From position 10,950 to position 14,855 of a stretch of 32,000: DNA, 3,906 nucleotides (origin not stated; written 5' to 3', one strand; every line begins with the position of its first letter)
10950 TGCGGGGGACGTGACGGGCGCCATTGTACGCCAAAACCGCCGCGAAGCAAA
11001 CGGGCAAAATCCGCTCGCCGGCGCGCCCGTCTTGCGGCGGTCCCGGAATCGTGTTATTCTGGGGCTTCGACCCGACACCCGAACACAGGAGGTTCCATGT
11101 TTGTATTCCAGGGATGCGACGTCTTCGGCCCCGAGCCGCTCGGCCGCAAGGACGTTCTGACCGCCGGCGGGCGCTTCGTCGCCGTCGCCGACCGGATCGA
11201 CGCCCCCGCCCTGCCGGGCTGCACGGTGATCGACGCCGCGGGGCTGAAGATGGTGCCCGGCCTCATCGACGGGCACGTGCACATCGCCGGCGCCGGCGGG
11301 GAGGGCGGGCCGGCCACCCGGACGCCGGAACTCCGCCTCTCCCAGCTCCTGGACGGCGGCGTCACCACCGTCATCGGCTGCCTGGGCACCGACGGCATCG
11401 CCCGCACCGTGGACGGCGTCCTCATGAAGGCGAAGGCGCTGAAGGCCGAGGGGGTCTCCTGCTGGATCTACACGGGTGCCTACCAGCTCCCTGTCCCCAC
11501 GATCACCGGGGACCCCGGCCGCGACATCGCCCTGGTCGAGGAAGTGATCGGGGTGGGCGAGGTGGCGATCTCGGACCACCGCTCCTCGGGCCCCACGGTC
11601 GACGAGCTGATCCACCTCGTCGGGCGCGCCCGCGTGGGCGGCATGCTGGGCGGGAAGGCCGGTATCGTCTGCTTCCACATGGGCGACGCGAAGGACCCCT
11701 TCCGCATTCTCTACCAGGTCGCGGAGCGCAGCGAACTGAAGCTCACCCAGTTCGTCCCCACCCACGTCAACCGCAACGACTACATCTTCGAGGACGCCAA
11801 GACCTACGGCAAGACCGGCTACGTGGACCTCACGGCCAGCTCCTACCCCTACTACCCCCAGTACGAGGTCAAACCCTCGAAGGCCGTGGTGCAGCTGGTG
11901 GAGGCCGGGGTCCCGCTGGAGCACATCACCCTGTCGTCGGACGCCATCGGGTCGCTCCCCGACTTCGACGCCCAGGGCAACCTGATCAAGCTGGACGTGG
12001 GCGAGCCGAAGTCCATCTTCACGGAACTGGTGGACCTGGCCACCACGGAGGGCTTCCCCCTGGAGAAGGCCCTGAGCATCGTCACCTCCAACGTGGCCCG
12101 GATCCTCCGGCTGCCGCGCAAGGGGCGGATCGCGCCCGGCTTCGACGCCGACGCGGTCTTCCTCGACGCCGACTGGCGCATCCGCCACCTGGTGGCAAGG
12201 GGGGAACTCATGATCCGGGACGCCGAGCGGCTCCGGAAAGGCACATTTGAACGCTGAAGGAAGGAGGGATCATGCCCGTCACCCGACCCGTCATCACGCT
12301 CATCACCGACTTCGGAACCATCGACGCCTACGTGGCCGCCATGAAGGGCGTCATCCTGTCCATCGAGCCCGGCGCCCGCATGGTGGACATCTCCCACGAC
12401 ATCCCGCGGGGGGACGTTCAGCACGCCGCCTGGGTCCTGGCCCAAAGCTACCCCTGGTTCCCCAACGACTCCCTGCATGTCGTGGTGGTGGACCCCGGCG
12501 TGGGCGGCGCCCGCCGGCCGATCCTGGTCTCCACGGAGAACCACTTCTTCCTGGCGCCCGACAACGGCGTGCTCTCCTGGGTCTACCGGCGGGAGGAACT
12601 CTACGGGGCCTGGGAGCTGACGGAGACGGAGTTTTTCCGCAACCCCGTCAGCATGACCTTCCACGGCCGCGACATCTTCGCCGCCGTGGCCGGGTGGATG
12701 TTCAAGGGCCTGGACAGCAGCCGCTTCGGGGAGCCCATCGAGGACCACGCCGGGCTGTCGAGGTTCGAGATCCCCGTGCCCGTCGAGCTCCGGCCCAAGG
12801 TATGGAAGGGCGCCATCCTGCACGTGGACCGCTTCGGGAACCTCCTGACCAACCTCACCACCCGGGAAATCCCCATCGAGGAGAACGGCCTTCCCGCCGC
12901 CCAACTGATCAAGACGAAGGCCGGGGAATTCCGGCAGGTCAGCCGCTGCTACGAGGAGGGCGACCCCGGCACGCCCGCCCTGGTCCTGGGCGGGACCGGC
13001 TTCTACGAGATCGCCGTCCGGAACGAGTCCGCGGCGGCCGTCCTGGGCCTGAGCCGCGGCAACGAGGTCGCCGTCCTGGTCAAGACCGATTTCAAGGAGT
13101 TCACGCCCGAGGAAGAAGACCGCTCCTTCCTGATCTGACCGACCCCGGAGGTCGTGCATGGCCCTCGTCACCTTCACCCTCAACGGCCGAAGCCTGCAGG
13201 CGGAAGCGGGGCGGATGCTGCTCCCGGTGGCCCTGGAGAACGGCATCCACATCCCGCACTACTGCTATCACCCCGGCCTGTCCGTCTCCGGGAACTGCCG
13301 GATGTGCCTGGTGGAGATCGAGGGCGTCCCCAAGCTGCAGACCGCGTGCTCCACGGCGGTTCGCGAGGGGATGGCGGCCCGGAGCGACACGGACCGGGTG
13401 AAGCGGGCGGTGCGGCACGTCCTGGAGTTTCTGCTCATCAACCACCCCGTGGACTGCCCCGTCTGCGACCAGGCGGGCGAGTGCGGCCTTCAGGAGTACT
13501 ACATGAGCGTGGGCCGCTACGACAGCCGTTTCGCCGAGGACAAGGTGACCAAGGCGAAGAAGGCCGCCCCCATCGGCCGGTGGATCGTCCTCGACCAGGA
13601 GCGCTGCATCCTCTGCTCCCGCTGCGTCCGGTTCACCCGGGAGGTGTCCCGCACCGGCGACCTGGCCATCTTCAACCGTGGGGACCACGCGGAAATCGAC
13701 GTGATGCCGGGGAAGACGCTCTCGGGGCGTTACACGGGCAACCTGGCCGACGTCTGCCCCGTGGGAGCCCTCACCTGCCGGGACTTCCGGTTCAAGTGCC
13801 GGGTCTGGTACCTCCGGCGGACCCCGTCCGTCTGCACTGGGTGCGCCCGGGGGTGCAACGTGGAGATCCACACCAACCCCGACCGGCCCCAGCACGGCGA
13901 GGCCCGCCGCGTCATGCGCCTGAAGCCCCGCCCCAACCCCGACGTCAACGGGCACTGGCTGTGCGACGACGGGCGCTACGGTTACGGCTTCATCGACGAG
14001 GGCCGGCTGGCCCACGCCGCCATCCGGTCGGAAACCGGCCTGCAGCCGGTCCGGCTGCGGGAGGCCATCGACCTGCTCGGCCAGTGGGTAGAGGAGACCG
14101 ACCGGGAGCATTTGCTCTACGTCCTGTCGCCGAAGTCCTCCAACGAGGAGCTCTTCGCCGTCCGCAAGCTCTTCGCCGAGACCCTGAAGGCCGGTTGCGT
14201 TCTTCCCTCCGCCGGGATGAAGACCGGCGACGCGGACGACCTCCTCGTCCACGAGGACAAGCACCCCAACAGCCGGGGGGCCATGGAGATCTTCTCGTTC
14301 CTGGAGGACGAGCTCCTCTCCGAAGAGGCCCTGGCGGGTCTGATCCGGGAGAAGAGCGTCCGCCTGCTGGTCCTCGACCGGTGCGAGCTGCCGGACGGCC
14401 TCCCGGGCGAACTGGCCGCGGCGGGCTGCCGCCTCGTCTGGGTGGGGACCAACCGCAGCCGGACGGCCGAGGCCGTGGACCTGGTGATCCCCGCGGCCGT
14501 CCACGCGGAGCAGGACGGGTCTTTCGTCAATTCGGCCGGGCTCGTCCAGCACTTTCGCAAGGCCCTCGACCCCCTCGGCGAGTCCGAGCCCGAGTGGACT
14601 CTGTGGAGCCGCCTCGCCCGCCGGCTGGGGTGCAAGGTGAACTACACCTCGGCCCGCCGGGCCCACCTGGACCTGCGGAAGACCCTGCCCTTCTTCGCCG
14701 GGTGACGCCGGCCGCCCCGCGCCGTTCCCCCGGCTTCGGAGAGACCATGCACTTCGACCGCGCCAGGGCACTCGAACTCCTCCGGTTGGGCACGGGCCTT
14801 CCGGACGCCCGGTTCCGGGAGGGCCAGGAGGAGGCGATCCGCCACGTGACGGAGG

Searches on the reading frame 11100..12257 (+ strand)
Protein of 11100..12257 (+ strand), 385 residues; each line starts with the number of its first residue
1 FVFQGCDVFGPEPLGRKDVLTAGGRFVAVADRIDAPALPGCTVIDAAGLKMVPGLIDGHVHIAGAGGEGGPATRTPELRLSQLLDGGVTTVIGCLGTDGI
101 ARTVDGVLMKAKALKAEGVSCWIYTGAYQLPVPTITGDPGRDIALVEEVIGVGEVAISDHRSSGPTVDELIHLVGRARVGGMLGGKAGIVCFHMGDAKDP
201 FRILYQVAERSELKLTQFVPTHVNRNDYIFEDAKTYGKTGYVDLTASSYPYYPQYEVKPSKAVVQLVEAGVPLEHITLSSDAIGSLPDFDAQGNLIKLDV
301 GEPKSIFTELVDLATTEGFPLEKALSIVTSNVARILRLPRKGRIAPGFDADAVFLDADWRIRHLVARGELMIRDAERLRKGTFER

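Call 21: search_protein_families(library=pfam, proteins=[window:11100-12257:+], max_evalue=0.001)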
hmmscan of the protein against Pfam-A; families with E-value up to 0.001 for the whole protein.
window:11100-12257:+ (385 aa): 2 families
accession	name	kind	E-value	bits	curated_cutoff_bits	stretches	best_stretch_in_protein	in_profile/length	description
PF01979.26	Amidohydro_1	-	6.7e-14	52.3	25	1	260-357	232-320/345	Amidohydrolase family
PF07969.17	Amidohydro_3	-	2.1e-13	51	29.7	2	312-358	400-447/472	Amidohydrolase family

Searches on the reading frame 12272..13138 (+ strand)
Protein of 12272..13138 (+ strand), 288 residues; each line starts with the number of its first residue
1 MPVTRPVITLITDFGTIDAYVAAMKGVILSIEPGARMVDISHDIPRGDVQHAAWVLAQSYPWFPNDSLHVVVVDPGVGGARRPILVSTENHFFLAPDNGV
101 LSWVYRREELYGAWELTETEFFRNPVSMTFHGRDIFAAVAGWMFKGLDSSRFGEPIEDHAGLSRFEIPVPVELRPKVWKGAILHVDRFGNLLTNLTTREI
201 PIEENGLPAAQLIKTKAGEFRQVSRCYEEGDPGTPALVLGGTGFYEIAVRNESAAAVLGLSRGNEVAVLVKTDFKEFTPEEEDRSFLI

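Call 21: search_protein_families(library=pfam, proteins=[window:12272-13138:+], max_evalue=0.001)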
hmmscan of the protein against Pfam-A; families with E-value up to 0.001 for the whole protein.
window:12272-13138:+ (288 aa): 2 families
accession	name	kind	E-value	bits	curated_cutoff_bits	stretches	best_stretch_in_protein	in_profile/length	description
PF01887.21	SAM_HAT_N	-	2.9e-52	176.8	26.3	1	8-151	1-143/145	SAM hydroxide adenosyltransferase N-terminal domain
PF20257.3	SAM_HAT_C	-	3.7e-16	59.6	25.5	1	180-266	1-83/84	SAM hydroxide adenosyltransferase C-terminal domain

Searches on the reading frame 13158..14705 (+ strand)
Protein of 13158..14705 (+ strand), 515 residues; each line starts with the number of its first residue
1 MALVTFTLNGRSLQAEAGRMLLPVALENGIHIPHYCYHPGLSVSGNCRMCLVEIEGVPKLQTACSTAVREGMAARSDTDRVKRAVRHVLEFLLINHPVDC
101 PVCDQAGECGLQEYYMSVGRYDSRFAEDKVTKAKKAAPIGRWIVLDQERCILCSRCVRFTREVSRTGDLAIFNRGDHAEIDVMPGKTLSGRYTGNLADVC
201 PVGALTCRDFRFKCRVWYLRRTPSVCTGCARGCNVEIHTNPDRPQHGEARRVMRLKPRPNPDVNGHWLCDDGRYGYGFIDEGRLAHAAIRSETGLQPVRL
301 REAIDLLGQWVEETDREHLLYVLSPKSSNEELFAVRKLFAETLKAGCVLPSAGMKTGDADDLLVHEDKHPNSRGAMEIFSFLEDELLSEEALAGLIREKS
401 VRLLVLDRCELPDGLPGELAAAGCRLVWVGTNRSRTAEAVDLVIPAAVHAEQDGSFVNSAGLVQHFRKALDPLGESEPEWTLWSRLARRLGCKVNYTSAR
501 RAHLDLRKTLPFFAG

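Call 21: search_protein_families(library=pfam, proteins=[window:13158-14705:+], max_evalue=0.001)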
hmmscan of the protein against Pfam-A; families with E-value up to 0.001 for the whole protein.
window:13158-14705:+ (515 aa): 8 families
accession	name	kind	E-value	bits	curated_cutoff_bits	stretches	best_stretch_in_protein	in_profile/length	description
PF22117.2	Fer4_Nqo3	-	1.9e-22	79.6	27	1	140-206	1-67/67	NADH-quinone oxidoreductase subunit 3, ferredoxin-like domain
PF13510.11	Fer2_4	-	1.9e-21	76.4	22.8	1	3-78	3-81/82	2Fe-2S iron-sulfur cluster binding domain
PF10588.14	NADH-G_4Fe-4S_3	-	3.5e-14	52.5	27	1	86-124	2-40/40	NADH-ubiquinone oxidoreductase-G iron-sulfur binding region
PF00384.28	Molybdopterin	-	5e-10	39.4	24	1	431-488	295-352/353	Molybdopterin oxidoreductase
PF00111.32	Fer2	-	2.7e-08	34.1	21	1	7-56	2-50/77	2Fe-2S iron-sulfur cluster binding domain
PF04879.21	Molybdop_Fe4S4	-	7.4e-07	29.5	22.7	1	220-279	2-53/55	Molybdopterin oxidoreductase Fe4S4 domain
PF22151.2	Fer4_NDSU1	-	1.6e-05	24.7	23.8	1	220-276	2-50/51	NADH-ubiquinone oxidoreductase NDSU1/NuoG-like, 4Fe-4S domain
PF00037.32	Fer4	-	0.0005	20.2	21.1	0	143-158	1-16/24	4Fe-4S binding domain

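Call 22: find_homologous_proteins(query=window:13158-14702:+, max_evalue=1e-20)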
Query window:13158-14702:+ (515 aa): 7997 proteins with E <= 1e-20 among 8000 candidates; the best 120 are listed.
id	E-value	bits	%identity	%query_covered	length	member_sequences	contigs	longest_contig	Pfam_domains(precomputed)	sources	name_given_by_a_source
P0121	0.0e+0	1154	95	100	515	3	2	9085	PF13510.12,PF22151.3,PF10588.15,PF00384.28,PF00111.33,PF22117.3,PF04879.22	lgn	-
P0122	1.7e-230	784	63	100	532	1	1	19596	PF13510.12,PF22151.3,PF10588.15,PF00384.28,PF00111.33,PF22117.3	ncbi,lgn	-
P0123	2.3e-217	741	62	100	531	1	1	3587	PF13510.12,PF10588.15,PF00384.28,PF00111.33,PF22117.3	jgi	jgi:NADH-quinone oxidoreductase subunit G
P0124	2.3e-215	734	62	96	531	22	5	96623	PF13510.12,PF10588.15,PF00384.28,PF00111.33,PF22117.3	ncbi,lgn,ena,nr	ncbi:MAG: 2Fe-2S iron-sulfur cluster binding domain-containing protein [Acidobacteria bacterium]|nr:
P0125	4.8e-210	717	62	96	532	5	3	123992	PF13510.12,PF10588.15,PF00384.28,PF00111.33,PF22117.3,PF04879.22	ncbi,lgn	-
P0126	3.7e-205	701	57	99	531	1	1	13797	PF13510.12,PF10588.15,PF00384.28,PF00111.33,PF22117.3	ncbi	-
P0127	9.9e-204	696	58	100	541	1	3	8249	PF13510.12,PF10588.15,PF00384.28,PF00111.33,PF22117.3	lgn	-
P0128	2.9e-195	668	55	100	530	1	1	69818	PF13510.12,PF22151.3,PF10588.15,PF00384.28,PF00111.33,PF22117.3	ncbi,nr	ncbi:MAG: (2Fe-2S)-binding protein [Acidobacteria bacterium]|nr:(2Fe-2S)-binding protein [Acidobacte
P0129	2.8e-192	658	54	100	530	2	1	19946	PF13510.12,PF22151.3,PF10588.15,PF00384.28,PF00111.33,PF22117.3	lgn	-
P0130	1.0e-186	640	53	97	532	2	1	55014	PF13510.12,PF10588.15,PF00384.28,PF00111.33,PF22117.3,PF04879.22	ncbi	-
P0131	1.7e-186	639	54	96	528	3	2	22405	PF13510.12,PF10588.15,PF00384.28,PF00111.33,PF22117.3,PF04879.22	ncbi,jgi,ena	-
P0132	2.1e-159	550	49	99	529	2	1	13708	PF13510.12,PF22151.3,PF10588.15,PF00384.28,PF00111.33,PF22117.3,PF04879.22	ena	-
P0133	1.6e-158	547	48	99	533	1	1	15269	PF13510.12,PF22151.3,PF10588.15,PF00384.28,PF00111.33,PF22117.3,PF04879.22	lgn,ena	-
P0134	4.7e-158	545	49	99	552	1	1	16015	PF13510.12,PF10588.15,PF00384.28,PF00111.33,PF22117.3,PF04879.22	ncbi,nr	ncbi:MAG: molybdopterin-dependent oxidoreductase [Armatimonadetes bacterium]|nr:molybdopterin-depend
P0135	1.4e-157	544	48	99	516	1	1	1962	PF13510.12,PF22151.3,PF10588.15,PF00384.28,PF00111.33,PF22117.3,PF04879.22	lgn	-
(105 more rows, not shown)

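Call 23: find_encoding_contigs(protein=P0121, flank=8000, max_places=4)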
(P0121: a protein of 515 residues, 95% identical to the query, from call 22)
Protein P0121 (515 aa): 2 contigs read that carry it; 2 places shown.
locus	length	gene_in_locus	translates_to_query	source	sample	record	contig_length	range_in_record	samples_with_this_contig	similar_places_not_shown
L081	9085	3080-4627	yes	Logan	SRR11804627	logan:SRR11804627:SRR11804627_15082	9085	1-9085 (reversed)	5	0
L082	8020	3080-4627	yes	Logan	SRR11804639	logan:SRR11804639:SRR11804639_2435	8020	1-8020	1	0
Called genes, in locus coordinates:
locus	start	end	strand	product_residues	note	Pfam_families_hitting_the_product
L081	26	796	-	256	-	PF01048:PNP_UDP_1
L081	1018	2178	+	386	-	PF01979:Amidohydro_1, PF07969:Amidohydro_3 (weak)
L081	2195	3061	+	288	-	PF01887:SAM_HAT_N, PF20257:SAM_HAT_C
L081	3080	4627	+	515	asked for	PF00111:Fer2 (weak), PF13510:Fer2_4, PF10588:NADH-G_4Fe-4S_3, PF22117:Fer4_Nqo3, PF04879:Molybdop_Fe4S4 (weak), PF22151:Fer4_NDSU1 (faint), PF00384:Molybdopterin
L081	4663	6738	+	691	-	PF04851:ResIII, PF00270:DEAD, PF00271:Helicase_C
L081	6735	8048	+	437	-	PF02481:DNA_processg_A, PF18306:LDcluster4 (weak)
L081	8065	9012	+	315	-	PF01745:IPT (weak), PF01715:IPPT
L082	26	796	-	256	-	PF01048:PNP_UDP_1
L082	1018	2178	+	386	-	PF01979:Amidohydro_1, PF07969:Amidohydro_3 (weak)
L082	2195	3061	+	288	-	PF01887:SAM_HAT_N, PF20257:SAM_HAT_C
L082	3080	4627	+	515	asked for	PF00111:Fer2 (weak), PF13510:Fer2_4, PF10588:NADH-G_4Fe-4S_3, PF22117:Fer4_Nqo3, PF04879:Molybdop_Fe4S4 (weak), PF22151:Fer4_NDSU1 (faint), PF00384:Molybdopterin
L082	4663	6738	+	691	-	PF04851:ResIII, PF00270:DEAD, PF00271:Helicase_C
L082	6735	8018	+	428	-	?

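Call 24: find_encoding_contigs(protein=P0124, flank=8000, max_places=3)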
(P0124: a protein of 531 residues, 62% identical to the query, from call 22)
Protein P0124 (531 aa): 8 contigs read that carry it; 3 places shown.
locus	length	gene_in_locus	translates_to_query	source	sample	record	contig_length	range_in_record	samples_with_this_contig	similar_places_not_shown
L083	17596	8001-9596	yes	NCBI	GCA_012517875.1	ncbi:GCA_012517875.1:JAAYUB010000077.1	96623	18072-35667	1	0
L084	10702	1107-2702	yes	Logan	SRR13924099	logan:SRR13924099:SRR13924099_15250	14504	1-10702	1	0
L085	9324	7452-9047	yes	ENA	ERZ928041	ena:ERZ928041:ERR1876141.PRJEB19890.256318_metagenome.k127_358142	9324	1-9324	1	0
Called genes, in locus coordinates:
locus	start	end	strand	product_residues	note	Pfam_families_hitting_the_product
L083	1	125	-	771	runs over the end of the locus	PF00912:Transgly, PF17092:PCB_OB (weak), PF00905:Transpeptidase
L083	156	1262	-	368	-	PF00953:Glycos_transf_4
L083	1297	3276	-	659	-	PF03033:Glyco_transf_28, PF04101:Glyco_tran_28_C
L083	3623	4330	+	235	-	PF01058:Oxidored_q6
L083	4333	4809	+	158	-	PF00329:Complex1_30kDa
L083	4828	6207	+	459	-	PF00346:Complex1_49kDa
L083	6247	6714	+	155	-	PF01257:2Fe-2S_thioredx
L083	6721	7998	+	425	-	PF01512:Complex1_51K, PF10531:SLBB (weak), PF22461:SLBB_2, PF10589:NADH_4Fe-4S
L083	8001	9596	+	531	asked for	PF00111:Fer2, PF13510:Fer2_4, PF10588:NADH-G_4Fe-4S_3, PF22117:Fer4_Nqo3, PF00384:Molybdopterin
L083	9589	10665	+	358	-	PF00146:NADHdh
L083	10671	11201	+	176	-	PF13183:Fer4_8 (faint), PF13534:Fer4_17 (faint), PF13237:Fer4_10 (faint), PF13484:Fer4_16 (faint), PF12797:Fer4_2 (faint), PF12838:Fer4_7, PF13187:Fer4_9 (weak), PF00037:Fer4 (weak), +1 more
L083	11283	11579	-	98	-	PF07238:PilZ (weak)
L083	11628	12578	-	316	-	PF05762:VWA_CoxE (weak), PF00092:VWA, PF13519:VWA_2, PF25106:VWA_4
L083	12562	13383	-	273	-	PF00092:VWA, PF13519:VWA_2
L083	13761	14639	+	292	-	-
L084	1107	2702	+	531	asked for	PF00111:Fer2, PF13510:Fer2_4, PF10588:NADH-G_4Fe-4S_3, PF22117:Fer4_Nqo3, PF00384:Molybdopterin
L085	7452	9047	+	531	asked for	PF00111:Fer2, PF13510:Fer2_4, PF10588:NADH-G_4Fe-4S_3, PF22117:Fer4_Nqo3, PF00384:Molybdopterin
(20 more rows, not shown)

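Call 25: find_encoding_contigs(protein=P0122, flank=8000, max_places=2)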
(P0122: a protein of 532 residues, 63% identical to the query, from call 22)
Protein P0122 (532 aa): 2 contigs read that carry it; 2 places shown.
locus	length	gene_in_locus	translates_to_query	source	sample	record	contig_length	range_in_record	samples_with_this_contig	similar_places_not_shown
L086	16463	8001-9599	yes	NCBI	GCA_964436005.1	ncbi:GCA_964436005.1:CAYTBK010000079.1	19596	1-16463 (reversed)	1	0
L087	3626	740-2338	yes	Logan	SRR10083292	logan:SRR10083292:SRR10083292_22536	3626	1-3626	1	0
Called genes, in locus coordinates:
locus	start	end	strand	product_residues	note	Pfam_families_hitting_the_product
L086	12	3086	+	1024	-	PF08309:LVIVD (faint), PF00404:Dockerin_1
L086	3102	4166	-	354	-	PF08241:Methyltransf_11 (weak), PF08242:Methyltransf_12, PF13649:Methyltransf_25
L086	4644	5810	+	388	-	PF01676:Metalloenzyme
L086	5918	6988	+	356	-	PF01063:Aminotran_4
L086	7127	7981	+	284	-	PF01887:SAM_HAT_N, PF20257:SAM_HAT_C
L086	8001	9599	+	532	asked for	PF00111:Fer2 (weak), PF13510:Fer2_4, PF10588:NADH-G_4Fe-4S_3, PF22117:Fer4_Nqo3, PF22151:Fer4_NDSU1 (faint), PF00384:Molybdopterin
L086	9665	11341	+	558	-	PF16697:Yop-YscD_cpl, PF00498:FHA, PF01590:GAF, PF13185:GAF_2, PF13492:GAF_3 (weak), PF07228:SpoIIE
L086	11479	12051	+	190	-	-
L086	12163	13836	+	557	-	PF13524:Glyco_trans_1_2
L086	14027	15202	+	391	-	PF06580:His_kinase, PF02518:HATPase_c (weak)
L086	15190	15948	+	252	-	PF00072:Response_reg, PF04397:LytTR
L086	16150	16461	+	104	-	?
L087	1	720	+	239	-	?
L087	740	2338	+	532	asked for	PF00111:Fer2 (weak), PF13510:Fer2_4, PF10588:NADH-G_4Fe-4S_3, PF22117:Fer4_Nqo3, PF22151:Fer4_NDSU1 (faint), PF00384:Molybdopterin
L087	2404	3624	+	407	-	?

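Call 74: search_protein_families(library=ncbifam, proteins=[window:13158-14705:+], max_evalue=0.001)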
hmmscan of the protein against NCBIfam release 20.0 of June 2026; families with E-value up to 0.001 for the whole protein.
window:13158-14705:+ (515 aa): 13 families
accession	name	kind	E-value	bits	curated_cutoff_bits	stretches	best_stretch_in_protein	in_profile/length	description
TIGR01973.1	NuoG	equivalog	5.4e-118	395.4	470.05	2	7-341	2-328/606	NADH-quinone oxidoreductase subunit NuoG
NF005895.0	PRK07860.1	equivalog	8.5e-86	288.6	802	2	3-315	17-324/811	NADH-quinone oxidoreductase subunit G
NF006305.0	PRK08493.1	equivalog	6.2e-49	166.8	591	2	4-161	2-154/819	NADH-quinone oxidoreductase subunit G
NF040763.1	FeFe_hydrog_A6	exception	2.3e-45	155.1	765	1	4-209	1-209/571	NADH-dependent [FeFe] hydrogenase, group A6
NF005745.0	PRK07569.1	equivalog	8.2e-42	143.2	333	1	1-207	1-209/238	bidirectional hydrogenase complex protein HoxU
NF040762.1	Hydr_FeFe_Clost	exception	6.2e-29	101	900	1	5-207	2-206/572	ferredoxin hydrogenase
TIGR01591.1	Fdh-alpha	equivalog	2.2e-26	92.2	666.25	2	435-515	423-503/672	formate dehydrogenase subunit alpha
NF009454.0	PRK12814.1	equivalog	1.7e-22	79.5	916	1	1-110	1-113/657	putative NADPH-dependent glutamate synthase small subunit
TIGR01553.1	formate-DH-alph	equivalog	6.5e-08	30.8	814.2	1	442-490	607-655/1009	formate dehydrogenase-N subunit alpha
NF047855.1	AssmNtatRedNasC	equivalog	3e-06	25.8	1100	1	426-507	440-523/708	assimilatory nitrate reductase catalytic subunit NasC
NF041513.1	formate_DH_Act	exception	3.3e-05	21.9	1400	1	441-495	635-689/1067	formate dehydrogenase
TIGR02512.1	FeFe_hydrog_A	subfamily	0.00014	20.9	405.95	1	143-209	2-71/375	[FeFe] hydrogenase, group A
TIGR03479.1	DMSO_red_II_alp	subfamily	0.00081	17.5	984.75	0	434-493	586-646/913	molybdopterin-dependent oxidoreductase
